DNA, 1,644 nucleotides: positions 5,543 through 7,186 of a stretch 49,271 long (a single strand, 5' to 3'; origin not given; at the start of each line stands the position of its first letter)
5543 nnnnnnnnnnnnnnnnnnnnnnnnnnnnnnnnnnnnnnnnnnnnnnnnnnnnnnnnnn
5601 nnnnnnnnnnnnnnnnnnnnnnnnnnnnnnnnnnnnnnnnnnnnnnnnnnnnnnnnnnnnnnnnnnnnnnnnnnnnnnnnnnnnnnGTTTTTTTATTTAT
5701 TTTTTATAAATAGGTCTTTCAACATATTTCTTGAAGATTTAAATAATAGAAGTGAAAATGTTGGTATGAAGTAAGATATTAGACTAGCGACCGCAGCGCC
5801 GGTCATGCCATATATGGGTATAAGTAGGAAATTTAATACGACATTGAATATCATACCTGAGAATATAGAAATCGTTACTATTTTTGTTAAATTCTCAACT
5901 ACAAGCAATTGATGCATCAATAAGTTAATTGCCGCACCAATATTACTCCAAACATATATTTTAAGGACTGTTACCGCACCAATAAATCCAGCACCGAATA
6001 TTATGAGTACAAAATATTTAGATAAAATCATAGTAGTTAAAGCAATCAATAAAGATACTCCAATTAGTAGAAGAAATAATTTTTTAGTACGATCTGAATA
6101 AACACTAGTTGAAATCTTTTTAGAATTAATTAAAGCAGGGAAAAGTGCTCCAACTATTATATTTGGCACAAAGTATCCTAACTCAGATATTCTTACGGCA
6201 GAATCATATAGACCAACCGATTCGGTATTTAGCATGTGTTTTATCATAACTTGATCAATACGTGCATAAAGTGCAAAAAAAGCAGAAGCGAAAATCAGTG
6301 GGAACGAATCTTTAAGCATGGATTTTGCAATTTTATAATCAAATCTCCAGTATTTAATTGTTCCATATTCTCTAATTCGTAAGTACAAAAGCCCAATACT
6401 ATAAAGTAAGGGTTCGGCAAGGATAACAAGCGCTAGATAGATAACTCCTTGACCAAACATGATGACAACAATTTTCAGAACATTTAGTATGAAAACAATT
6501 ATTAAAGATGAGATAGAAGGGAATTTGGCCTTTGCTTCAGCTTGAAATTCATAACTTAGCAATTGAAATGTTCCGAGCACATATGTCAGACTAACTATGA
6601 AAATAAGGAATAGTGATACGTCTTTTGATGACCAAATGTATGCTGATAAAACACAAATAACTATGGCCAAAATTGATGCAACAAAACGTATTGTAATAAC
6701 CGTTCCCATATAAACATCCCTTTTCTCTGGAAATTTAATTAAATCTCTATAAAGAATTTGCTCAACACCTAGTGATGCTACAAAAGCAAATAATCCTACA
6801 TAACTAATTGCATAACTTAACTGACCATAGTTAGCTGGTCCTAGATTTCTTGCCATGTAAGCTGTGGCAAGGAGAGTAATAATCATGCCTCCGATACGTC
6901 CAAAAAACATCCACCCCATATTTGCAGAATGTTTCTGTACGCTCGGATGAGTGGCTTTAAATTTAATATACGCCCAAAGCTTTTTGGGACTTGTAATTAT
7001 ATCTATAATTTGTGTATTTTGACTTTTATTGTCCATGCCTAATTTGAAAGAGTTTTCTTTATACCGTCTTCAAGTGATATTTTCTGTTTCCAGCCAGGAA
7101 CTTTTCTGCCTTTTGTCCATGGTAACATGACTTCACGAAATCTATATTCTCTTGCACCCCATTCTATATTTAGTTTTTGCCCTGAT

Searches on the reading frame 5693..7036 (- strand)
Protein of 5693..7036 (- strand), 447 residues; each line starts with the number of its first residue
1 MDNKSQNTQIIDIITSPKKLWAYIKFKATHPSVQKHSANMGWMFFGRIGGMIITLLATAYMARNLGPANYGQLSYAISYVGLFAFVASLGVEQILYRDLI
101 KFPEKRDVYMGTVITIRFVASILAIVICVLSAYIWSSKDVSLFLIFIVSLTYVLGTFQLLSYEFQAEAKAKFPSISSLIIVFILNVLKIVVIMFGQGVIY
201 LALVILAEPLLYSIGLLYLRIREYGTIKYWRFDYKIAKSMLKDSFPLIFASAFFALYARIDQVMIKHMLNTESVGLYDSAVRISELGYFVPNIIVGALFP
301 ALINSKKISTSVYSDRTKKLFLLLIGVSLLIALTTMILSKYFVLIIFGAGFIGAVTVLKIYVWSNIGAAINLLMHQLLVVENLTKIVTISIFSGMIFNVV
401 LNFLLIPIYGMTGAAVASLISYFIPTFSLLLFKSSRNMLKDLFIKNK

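Call 6: search_protein_families(library=ncbifam, max_evalue=0.00001, proteins=[window:5693-7036:-])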
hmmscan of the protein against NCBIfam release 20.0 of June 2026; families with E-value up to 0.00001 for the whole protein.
window:5693-7036:- (447 aa): 2 families
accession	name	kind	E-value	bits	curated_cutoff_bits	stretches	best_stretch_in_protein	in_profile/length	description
NF041871.1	Wzx_EPS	equivalog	3.9e-17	62.1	800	1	53-422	19-391/492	exopolysaccharide biosynthesis flippase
NF050818.1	PolSacchBiosHfsF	equivalog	4.4e-07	29.3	700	1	52-425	18-395/468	polysaccharide biosynthesis protein HfsF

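Call 7: search_protein_families(library=pfam, max_evalue=0.00001, proteins=[window:5693-7036:-])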
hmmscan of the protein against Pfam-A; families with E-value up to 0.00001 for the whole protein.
window:5693-7036:- (447 aa): 2 families
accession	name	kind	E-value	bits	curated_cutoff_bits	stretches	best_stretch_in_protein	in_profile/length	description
PF01943.22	Polysacc_synt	-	2.4e-23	83.4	28.2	1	38-302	3-270/274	Polysaccharide biosynthesis protein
PF13440.11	Polysacc_synt_3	-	3e-12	46.8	23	1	61-354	2-291/293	Polysaccharide biosynthesis protein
